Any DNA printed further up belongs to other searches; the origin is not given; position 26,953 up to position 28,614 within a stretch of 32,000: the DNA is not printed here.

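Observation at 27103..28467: fliM and fliN fused into a single ORF, an injectisome SctQ-like C-ring gene with the ancestral fliN ATG kept in frame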

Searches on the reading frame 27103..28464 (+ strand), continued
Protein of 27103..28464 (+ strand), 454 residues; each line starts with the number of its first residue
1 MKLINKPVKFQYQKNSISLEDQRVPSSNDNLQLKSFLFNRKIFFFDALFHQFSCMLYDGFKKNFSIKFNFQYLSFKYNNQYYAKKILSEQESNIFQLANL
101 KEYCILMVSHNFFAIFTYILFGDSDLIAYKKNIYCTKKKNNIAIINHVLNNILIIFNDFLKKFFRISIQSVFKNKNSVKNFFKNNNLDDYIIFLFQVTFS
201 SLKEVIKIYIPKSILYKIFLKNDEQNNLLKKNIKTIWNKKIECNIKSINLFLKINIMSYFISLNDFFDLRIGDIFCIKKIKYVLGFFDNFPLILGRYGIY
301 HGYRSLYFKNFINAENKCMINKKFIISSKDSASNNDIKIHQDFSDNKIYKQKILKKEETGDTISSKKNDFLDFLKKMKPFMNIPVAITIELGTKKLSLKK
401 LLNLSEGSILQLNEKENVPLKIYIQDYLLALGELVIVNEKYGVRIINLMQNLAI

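Call 30: list_cluster_members(proteins=[P0158, P0159, P0161, P0162, P0167, P0168, P0172, P0160, P0002, P0004])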
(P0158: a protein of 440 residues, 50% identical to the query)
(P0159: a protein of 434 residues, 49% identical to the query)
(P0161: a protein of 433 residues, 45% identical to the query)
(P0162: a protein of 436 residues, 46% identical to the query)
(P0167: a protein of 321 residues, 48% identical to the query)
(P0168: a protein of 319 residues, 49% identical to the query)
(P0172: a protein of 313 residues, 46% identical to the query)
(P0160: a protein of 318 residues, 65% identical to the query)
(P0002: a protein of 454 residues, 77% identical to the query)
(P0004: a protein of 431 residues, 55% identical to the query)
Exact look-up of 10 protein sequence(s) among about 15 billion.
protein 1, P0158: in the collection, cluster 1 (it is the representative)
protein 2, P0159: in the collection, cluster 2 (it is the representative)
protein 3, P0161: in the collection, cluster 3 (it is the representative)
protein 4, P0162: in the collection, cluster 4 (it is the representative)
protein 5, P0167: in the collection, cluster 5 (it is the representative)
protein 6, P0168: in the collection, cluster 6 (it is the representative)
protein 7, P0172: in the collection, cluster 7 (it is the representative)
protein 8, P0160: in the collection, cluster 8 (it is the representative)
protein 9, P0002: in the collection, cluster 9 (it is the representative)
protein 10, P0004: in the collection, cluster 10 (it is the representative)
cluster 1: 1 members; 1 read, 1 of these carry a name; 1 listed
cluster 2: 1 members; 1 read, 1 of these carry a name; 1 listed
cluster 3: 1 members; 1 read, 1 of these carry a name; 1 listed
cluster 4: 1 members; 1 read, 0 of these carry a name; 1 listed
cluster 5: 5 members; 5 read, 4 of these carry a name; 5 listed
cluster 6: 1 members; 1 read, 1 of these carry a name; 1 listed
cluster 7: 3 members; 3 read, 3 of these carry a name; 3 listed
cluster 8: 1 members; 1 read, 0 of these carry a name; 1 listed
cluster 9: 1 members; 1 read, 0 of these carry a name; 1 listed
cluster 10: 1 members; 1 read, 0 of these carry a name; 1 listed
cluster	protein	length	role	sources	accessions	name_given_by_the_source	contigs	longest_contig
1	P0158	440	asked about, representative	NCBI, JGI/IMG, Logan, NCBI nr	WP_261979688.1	flagellar motor switch protein FliN [Buchnera aphidicola]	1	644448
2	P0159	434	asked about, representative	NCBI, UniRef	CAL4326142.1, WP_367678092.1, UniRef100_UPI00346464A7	flagellar motor switch protein FliN [Buchnera aphidicola] | flagellar motor switch protein FliN n=1 Tax=Buchnera aphidicola TaxID=9 ...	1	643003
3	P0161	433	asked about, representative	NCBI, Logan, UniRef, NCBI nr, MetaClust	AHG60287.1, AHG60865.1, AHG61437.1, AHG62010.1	flagellar motor switch protein FliN [Buchnera aphidicola] | Flagellar motor switch protein FliN n=1 Tax=Buchnera aphidicola str. USDA (Myzus ... | status=active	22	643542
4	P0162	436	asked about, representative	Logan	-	-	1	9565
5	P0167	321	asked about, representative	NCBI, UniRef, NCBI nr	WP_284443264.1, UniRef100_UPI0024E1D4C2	FliM/FliN family flagellar motor switch protein [Buchnera aphidicola] | FliM/FliN family flagellar motor switch protein n=1 Tax=Buchnera aphidicola TaxID=9 ...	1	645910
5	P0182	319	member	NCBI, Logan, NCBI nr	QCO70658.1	flagellar motor switch protein FliM [Buchnera aphidicola (Macrosiphum euphorbiae)]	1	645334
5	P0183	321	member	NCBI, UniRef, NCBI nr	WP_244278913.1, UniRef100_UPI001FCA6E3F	FliM/FliN family flagellar motor switch protein [Buchnera aphidicola] | FliM/FliN family flagellar motor switch protein n=1 Tax=Buchnera aphidicola TaxID=9 ...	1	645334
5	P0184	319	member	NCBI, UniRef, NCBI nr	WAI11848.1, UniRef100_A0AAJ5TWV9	MAG: FliM/FliN family flagellar motor switch protein [Buchnera aphidicola (Macrosiphum ... | Flagellar motor switch protein FliM n=1 Tax=Buchnera aphidicola (Macrosiphum albifrons) ...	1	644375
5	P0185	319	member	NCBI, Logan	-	-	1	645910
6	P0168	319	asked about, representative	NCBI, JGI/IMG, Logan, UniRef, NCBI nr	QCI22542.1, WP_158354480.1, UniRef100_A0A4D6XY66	FliM/FliN family flagellar motor switch protein [Buchnera aphidicola] | Flagellar motor switch protein FliM n=1 Tax=Buchnera aphidicola (Macrosiphum gaurae) ...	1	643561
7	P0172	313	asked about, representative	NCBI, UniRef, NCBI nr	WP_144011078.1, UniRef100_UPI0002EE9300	FliM/FliN family flagellar motor switch protein [Buchnera aphidicola] | FliM/FliN family flagellar motor switch protein n=1 Tax=Buchnera aphidicola TaxID=9 ...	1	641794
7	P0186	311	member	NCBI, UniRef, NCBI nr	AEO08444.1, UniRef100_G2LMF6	flagellar motor switch protein FliM [Buchnera aphidicola str. Ak (Acyrthosiphon kondoi)] | Flagellar motor switch protein FliM n=1 Tax=Buchnera aphidicola str. Ak (Acyrthosiphon ...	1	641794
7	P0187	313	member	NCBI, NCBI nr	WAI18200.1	MAG: flagellar motor switch protein FliM [Buchnera aphidicola (Acyrthosiphon caraganae)]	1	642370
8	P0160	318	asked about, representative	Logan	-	-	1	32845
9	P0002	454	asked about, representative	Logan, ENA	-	-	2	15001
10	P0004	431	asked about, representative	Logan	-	-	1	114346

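Call 31: find_encoding_contigs(protein=P0157, flank=2500, max_places=1)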
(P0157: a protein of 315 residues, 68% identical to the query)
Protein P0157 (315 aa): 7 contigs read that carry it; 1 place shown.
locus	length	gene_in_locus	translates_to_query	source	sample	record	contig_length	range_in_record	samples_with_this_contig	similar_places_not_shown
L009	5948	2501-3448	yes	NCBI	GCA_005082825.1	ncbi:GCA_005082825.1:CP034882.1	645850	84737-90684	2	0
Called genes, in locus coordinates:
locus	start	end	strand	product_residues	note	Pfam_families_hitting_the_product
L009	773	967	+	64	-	-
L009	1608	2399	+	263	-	PF02120:Flg_hook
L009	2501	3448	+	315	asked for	PF02154:FliM, PF01052:FliMN_C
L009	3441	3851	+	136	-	PF01052:FliMN_C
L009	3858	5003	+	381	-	PF04347:FliO, PF00813:FliP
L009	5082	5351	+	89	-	PF01313:Bac_export_3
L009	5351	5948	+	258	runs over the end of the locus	PF01311:Bac_export_1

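Call 32: find_encoding_contigs(protein=P0172, flank=2500, max_places=1)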
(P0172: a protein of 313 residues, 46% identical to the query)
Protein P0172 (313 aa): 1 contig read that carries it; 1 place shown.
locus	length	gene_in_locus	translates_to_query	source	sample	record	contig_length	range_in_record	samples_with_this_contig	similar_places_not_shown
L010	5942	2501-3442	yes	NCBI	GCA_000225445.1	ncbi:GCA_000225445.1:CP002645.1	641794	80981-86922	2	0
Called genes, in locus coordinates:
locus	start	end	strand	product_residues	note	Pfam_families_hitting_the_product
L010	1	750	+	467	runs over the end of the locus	PF00006:ATP-synt_ab, PF18269:T3SS_ATPase_C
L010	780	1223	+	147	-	PF02050:FliJ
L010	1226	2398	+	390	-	PF02120:Flg_hook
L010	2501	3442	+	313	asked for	PF02154:FliM, PF01052:FliMN_C (weak)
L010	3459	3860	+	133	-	PF28396:SepQ_C (weak), PF01052:FliMN_C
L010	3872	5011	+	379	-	PF04347:FliO, PF00813:FliP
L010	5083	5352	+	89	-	PF01313:Bac_export_3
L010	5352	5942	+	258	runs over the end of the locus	PF01311:Bac_export_1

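Call 33: find_encoding_contigs(protein=P0161, flank=2500, max_places=1)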
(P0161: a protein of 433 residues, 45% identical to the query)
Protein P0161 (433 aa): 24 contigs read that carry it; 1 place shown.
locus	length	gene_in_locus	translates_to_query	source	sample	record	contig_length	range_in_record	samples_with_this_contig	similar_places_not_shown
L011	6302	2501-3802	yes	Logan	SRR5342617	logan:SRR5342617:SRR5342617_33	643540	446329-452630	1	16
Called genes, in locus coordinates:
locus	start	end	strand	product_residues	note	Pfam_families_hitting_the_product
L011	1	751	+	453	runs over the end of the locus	PF00006:ATP-synt_ab, PF18269:T3SS_ATPase_C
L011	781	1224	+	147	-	PF02050:FliJ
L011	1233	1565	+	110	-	-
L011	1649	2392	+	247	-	PF02120:Flg_hook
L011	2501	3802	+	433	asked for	PF02154:FliM, PF01052:FliMN_C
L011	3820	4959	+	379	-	PF04347:FliO, PF00813:FliP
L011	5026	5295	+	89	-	PF01313:Bac_export_3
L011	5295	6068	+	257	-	PF01311:Bac_export_1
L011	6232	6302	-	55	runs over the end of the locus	PF00471:Ribosomal_L33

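Call 34: find_encoding_contigs(protein=P0008, flank=3000, max_places=1)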
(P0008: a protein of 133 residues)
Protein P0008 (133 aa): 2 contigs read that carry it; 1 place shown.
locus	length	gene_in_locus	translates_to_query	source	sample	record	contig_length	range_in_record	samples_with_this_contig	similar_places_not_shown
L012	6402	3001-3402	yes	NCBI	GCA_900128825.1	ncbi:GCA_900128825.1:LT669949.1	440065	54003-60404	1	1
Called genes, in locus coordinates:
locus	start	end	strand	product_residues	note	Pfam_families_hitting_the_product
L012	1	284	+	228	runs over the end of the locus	PF02108:FliH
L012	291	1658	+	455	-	PF00006:ATP-synt_ab, PF18269:T3SS_ATPase_C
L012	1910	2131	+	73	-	-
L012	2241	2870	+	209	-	-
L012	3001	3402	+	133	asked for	PF28396:SepQ_C (weak), PF01052:FliMN_C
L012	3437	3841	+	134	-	PF04347:FliO (weak)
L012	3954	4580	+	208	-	PF00813:FliP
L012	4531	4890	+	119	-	PF01313:Bac_export_3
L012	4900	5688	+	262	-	PF01311:Bac_export_1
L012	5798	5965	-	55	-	PF00471:Ribosomal_L33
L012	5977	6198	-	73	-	PF00830:Ribosomal_L28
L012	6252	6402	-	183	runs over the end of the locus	PF00719:Pyrophosphatase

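Call 35: find_encoding_contigs(protein=P0010, flank=3000, max_places=1)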
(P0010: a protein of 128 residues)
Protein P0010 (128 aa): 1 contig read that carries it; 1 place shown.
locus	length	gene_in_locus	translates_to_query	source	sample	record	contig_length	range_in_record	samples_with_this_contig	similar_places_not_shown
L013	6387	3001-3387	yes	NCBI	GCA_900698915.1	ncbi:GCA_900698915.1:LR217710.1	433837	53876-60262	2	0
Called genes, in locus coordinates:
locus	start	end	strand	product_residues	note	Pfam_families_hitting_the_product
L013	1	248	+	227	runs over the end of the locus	PF02108:FliH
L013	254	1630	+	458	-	PF00006:ATP-synt_ab, PF18269:T3SS_ATPase_C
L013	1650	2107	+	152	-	-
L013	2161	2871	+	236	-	-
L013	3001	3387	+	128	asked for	PF01052:FliMN_C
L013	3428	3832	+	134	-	-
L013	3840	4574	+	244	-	PF00813:FliP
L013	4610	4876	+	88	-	PF01313:Bac_export_3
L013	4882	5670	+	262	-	PF01311:Bac_export_1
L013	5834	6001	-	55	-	PF00471:Ribosomal_L33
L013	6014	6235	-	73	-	PF00830:Ribosomal_L28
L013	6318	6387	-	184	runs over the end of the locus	PF00719:Pyrophosphatase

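Call 36: find_encoding_contigs(protein=P0011, flank=3000, max_places=1)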
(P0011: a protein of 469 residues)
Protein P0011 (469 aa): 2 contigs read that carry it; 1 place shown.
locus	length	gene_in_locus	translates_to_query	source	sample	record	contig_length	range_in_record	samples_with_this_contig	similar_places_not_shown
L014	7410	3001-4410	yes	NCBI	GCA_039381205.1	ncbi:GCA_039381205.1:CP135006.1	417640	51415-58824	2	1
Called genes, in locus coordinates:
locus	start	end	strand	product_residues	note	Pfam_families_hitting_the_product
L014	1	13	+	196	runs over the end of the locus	PF14842:FliG_N, PF14841:FliG_M (weak)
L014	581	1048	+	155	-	PF02108:FliH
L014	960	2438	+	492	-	PF00006:ATP-synt_ab, PF18269:T3SS_ATPase_C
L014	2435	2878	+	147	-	-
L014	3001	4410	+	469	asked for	PF01052:FliMN_C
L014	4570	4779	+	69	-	PF04347:FliO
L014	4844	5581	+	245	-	PF00813:FliP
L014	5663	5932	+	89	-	PF01313:Bac_export_3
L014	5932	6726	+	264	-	PF01311:Bac_export_1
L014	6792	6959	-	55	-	PF00471:Ribosomal_L33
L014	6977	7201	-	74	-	PF00830:Ribosomal_L28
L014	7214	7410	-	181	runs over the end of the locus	PF00719:Pyrophosphatase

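Call 52: search_protein_families(library=pfam, proteins=[P0014, P0016, P0041, P0057, P0069, P0074, P0127, P0025, P0079, P0146], max_evalue=0.001)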
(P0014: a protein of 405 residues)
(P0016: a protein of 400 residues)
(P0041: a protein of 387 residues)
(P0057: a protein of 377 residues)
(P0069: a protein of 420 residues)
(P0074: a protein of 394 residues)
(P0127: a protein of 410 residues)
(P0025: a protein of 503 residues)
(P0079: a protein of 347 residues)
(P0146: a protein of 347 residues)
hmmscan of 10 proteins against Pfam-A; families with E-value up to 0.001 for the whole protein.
P0014 (405 aa): 4 families
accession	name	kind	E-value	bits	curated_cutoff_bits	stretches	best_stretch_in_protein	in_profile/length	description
PF01052.25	FliMN_C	-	6.8e-43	144.9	23.8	2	328-398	2-72/73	Type III flagellar switch regulator (C-ring) FliN C-term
PF13676.11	TIR_2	-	2.2e-20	73.8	28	1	20-113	2-100/122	TIR domain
PF01582.25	TIR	-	1.4e-07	31.9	21.3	1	24-122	11-112/179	TIR domain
PF08937.16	ThsB_TIR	-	1.1e-06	29.4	21.2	1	20-107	1-98/100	Thoeris protein ThsB, TIR-like domain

P0016 (400 aa): 4 families
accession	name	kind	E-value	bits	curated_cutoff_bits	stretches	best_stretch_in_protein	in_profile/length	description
PF01052.25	FliMN_C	-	3.2e-35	120.3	23.8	2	329-398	3-72/73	Type III flagellar switch regulator (C-ring) FliN C-term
PF13676.11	TIR_2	-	1.8e-20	74.1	28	1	18-124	1-108/122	TIR domain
PF08937.16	ThsB_TIR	-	4.2e-06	27.5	21.2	1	19-105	1-97/100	Thoeris protein ThsB, TIR-like domain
PF01582.25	TIR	-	5.7e-06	26.7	21.3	1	23-96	11-85/179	TIR domain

P0041 (387 aa): 4 families
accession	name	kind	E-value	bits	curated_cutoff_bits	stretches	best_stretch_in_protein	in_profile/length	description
PF04509.17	CheC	-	8.7e-33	112.4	22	2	135-170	1-36/38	CheC-like family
PF01052.25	FliMN_C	-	3.9e-25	88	23.8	1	307-377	2-72/73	Type III flagellar switch regulator (C-ring) FliN C-term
PF13690.11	CheX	-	1.1e-07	32.3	27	0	94-170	4-72/94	Chemotaxis phosphatase CheX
PF02154.20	FliM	-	3.5e-05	24.2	27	1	57-202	30-172/192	Flagellar motor switch protein FliM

P0057 (377 aa): 3 families
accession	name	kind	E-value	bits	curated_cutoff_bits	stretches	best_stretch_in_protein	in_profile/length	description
PF01052.25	FliMN_C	-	2e-24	85.7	23.8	1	301-371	2-72/73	Type III flagellar switch regulator (C-ring) FliN C-term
PF04509.17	CheC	-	1.2e-23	83.2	22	2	108-144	1-37/38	CheC-like family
PF13690.11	CheX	-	6.3e-11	42.6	27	1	65-149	4-78/94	Chemotaxis phosphatase CheX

P0069 (420 aa): 4 families
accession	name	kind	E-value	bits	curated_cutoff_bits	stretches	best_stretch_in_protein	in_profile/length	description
PF04509.17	CheC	-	1.3e-26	92.7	22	2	139-173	1-35/38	CheC-like family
PF01052.25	FliMN_C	-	2.5e-26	91.8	23.8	1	340-410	2-72/73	Type III flagellar switch regulator (C-ring) FliN C-term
PF13690.11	CheX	-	2.6e-06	27.8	27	0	114-173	22-71/94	Chemotaxis phosphatase CheX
PF02154.20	FliM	-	5.2e-06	26.9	27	1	58-224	29-191/192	Flagellar motor switch protein FliM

P0074 (394 aa): 2 families
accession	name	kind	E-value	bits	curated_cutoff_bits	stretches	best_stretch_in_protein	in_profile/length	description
PF01052.25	FliMN_C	-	1.3e-25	89.5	23.8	1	313-383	2-72/73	Type III flagellar switch regulator (C-ring) FliN C-term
PF04509.17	CheC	-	8e-11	42.1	22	1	103-134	2-33/38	CheC-like family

P0127 (410 aa): 4 families
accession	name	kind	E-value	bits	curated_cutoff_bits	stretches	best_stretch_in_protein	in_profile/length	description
PF04509.17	CheC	-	1.8e-32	111.5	22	2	145-180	1-36/38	CheC-like family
PF01052.25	FliMN_C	-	1e-26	93.1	23.8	1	330-400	2-72/73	Type III flagellar switch regulator (C-ring) FliN C-term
PF13690.11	CheX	-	3.2e-10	40.4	27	1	100-180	1-72/94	Chemotaxis phosphatase CheX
PF02154.20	FliM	-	0.00039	20.8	27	1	66-212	30-172/192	Flagellar motor switch protein FliM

P0025 (503 aa): 1 family
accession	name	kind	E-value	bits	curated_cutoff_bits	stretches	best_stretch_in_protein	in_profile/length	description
PF01052.25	FliMN_C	-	9.9e-37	125.2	23.8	2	434-503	3-72/73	Type III flagellar switch regulator (C-ring) FliN C-term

P0079 (347 aa): 2 families
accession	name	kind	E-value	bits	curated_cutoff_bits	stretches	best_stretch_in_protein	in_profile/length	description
PF01052.25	FliMN_C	-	3.1e-25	88.3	23.8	1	267-337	2-72/73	Type III flagellar switch regulator (C-ring) FliN C-term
PF04509.17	CheC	-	3e-09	37.1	22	1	119-153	1-35/38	CheC-like family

P0146 (347 aa): 1 family
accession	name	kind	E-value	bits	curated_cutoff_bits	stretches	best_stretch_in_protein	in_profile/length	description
PF01052.25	FliMN_C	-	8.9e-24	83.7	23.8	1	273-343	2-72/73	Type III flagellar switch regulator (C-ring) FliN C-term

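Call 60: predict_structure(alignment_id=A4)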
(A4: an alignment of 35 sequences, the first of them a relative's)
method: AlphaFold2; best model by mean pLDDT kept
length: 454 residues; sequences in the alignment: 35
mean_pLDDT: 74.1   pTM: 0.47
mean pLDDT of the five models: 74.1, 73.0, 71.7, 69.1, 68.0
residues with pLDDT >= 90: 137; 70-90: 164; 50-70: 73; < 50: 80
segments of 3 or more residues with pLDDT < 50: 1-25, 226-234, 322-363
pLDDT, mean of each block of 10 residues (from residue 1): 29 31 45 62 83 95 92 72 64 88 91 84 63 61 87 95 89 78 85 92 91 82 52 55 80 86 84 80 86 92 94 65 40 38 37 36 58 79 86 92 93 94 86 86 86 53
secondary structure, 60 per line:
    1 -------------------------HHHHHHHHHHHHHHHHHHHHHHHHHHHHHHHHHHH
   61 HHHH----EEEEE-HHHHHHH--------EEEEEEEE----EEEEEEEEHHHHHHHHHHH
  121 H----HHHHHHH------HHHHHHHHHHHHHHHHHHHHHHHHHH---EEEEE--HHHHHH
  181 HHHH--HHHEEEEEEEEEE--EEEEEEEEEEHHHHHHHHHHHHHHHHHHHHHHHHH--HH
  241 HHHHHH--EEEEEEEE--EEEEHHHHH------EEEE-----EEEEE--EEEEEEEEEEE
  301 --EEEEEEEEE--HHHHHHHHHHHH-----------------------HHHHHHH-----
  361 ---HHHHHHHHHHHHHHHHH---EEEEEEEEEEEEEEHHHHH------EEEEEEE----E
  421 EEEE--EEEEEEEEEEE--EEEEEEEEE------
elements in order: H26-64 E69-73 H75-81 E90-97 E102-109 H110-121 H126-132 H139-164 E168-172 H175-184 E190-199 E202-211 H212-236 H239-246 E249-256 E259-262 H263-267 E274-277 E283-287 E290-300 E303-311 H314-325 H349-355 H364-380 E384-397 H398-402 E409-415 E420-424 E427-437 E440-448

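Call 62: search_solved_structures(query=A1, max_evalue=0.01, show_alignments=0)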
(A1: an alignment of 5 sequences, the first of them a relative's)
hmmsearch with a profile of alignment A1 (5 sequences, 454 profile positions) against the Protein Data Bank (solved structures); distinct sequences matched with E-value up to 0.01: 9.
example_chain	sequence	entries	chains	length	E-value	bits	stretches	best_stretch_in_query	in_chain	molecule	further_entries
4yxb_A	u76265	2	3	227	6.8e-31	111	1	237-449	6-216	Flagellar motor switch protein FliM,Flagellar motor switch protein FliN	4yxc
8umd_D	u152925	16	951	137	8.6e-20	74.4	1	375-449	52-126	Flagellar motor switch protein FliN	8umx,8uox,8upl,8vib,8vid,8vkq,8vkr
1yab_A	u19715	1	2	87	2e-16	63.3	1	376-449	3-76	chemotaxis protein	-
1o6a_A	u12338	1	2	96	2.1e-16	63.2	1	376-449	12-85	putative flagellar motor switch protein FliN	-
4yxb_D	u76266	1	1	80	1.7e-14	56.9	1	390-449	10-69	FliM::FliN fragment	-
5xrw_C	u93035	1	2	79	1.7e-10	43.7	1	386-447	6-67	FliY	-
8umd_C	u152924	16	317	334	7.6e-08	35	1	143-315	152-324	Flagellar motor switch protein FliM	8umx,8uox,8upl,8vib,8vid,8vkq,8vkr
3uep_A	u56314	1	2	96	0.0021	20.4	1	380-450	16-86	YscQ-C, type III secretion protein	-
5xrw_A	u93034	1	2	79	0.0035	19.6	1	387-453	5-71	FliN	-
